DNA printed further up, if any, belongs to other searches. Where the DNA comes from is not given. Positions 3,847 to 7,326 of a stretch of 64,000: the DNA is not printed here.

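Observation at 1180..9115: Two SusC/SusD-type modules are each followed by a convergent stand-alone plug-domain gene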

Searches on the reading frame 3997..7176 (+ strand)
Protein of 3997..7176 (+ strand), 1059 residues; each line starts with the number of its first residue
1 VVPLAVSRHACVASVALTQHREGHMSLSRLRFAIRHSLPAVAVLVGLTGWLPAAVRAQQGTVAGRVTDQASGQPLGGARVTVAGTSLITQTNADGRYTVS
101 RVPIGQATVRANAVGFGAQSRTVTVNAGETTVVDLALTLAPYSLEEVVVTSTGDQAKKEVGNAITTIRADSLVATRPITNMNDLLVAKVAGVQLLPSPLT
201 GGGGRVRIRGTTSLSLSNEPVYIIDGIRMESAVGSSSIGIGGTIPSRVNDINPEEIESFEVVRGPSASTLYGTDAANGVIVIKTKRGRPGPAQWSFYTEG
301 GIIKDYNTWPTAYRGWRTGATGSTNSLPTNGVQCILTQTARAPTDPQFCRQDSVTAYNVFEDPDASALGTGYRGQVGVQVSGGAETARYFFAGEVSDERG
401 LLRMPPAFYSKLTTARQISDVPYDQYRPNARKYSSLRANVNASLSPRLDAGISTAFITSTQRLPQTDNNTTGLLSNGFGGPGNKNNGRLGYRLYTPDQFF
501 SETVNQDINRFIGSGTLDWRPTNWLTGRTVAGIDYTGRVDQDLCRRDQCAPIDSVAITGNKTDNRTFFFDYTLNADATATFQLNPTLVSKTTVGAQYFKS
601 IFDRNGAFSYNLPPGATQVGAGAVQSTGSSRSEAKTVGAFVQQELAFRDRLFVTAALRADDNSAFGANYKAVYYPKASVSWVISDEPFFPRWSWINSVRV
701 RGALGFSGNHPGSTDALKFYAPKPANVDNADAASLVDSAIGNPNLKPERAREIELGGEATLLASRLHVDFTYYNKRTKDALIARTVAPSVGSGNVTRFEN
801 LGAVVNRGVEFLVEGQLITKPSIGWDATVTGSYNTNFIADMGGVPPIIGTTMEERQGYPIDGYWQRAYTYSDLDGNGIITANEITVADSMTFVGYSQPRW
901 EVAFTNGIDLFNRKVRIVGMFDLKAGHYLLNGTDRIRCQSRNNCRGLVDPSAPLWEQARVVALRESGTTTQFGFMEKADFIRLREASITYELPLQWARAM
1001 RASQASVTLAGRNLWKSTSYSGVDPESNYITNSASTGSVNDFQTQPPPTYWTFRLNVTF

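Call 7: search_protein_families(library=pfam, proteins=[window:3997-7176:+], max_evalue=0.1)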
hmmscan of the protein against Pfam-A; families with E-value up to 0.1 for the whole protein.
window:3997-7176:+ (1059 aa): 8 families
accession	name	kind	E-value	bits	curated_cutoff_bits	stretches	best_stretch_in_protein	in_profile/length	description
PF00593.30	TonB_dep_Rec_b-barrel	-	1.1e-26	95.1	27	1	465-902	24-429/436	TonB dependent receptor-like, beta-barrel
PF07715.20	Plug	-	1.2e-17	64.8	23.9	1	157-279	2-107/107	TonB-dependent Receptor Plug Domain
PF13620.12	CarboxypepD_reg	-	1.6e-17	64.1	32.3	1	61-138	1-82/82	Carboxypeptidase regulatory-like domain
PF13715.12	CarbopepD_reg_2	-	5e-17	62.2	32.2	1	62-149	1-88/88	CarboxypepD_reg-like domain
PF14905.12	OMP_b-brl_3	-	6.7e-06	25.8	27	1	739-914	207-363/408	Outer membrane protein beta-barrel family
PF08308.17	PEGA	-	0.0079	16.5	20.8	1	97-138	27-68/71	PEGA domain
PF14686.12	fn3_3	-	0.062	13.5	24.4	1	88-131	28-73/75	Polysaccharide lyase family 4, domain II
PF25020.1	TTR_TEN1-4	-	0.075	13.4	27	0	59-134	6-82/86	Teneurin TTR-like domain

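Call 11: search_protein_families(library=ncbifam, proteins=[window:3997-7176:+], max_evalue=0.01)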
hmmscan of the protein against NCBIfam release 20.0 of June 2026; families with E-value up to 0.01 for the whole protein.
window:3997-7176:+ (1059 aa): 18 families
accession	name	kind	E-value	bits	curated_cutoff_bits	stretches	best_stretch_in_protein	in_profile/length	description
TIGR04056.1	OMP_RagA_SusC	subfamily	2.1e-132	443.4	368.25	1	61-1059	2-981/981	SusC/RagA family TonB-linked outer membrane protein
TIGR01779.1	TonB-B12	equivalog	1e-16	60.6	599.7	1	136-417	21-291/614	TonB-dependent vitamin B12 receptor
TIGR01785.1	TonB-hemin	subfamily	3.4e-16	58.8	316.85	2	570-812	306-542/677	TonB-dependent heme/hemoglobin receptor family protein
TIGR01786.1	TonB-hemlactrns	subfamily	4.9e-15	54.9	323.75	2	430-813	209-561/719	TonB-dependent hemoglobin/transferrin/lactoferrin family receptor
NF010048.1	PRK13524.1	subfamily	5.6e-15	54.8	493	2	140-288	36-179/744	FepA family TonB-dependent siderophore receptor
NF052345.1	S_layer_anammox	exception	1e-14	52.9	1400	1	57-156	1310-1410/1596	Kustd1514 family S-layer glycoprotein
NF010051.0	PRK13528.1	subfamily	1.4e-13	50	583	2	131-287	21-174/727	FepA family TonB-dependent siderophore receptor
NF007478.2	PRK10064.1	equivalog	1.2e-11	43.6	745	1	146-286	32-159/663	catecholate siderophore receptor CirA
TIGR04057.1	SusC_RagA_signa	signature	3.5e-11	42.7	46.2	1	255-285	1-31/31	SusC/RagA subfamily TonB-dependent outer membrane receptor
NF053590.1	TonB_dep_TOL0244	equivalog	2.8e-10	39.4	645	2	249-287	105-142/604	TOL_0244 family TonB-dependent receptor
NF010010.0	PRK13483.1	equivalog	1.4e-09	36.5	927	1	142-286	31-164/660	ligand-gated channel protein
NF010011.0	PRK13484.1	equivalog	1.6e-08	33.3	1197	1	145-304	31-177/682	IreA family TonB-dependent siderophore receptor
NF050067.1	TonBEntbctnRecCfrA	equivalog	4.9e-08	31.7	1200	1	139-313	21-184/698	TonB-dependent ferric enterobactin receptor CfrA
NF010012.0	PRK13486.1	equivalog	7.5e-08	31.2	924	1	145-288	25-161/696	TonB-dependent receptor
NF007926.1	PRK10641.1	equivalog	4.7e-06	25.4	836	1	178-290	61-159/617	TonB-dependent vitamin B12 receptor BtuB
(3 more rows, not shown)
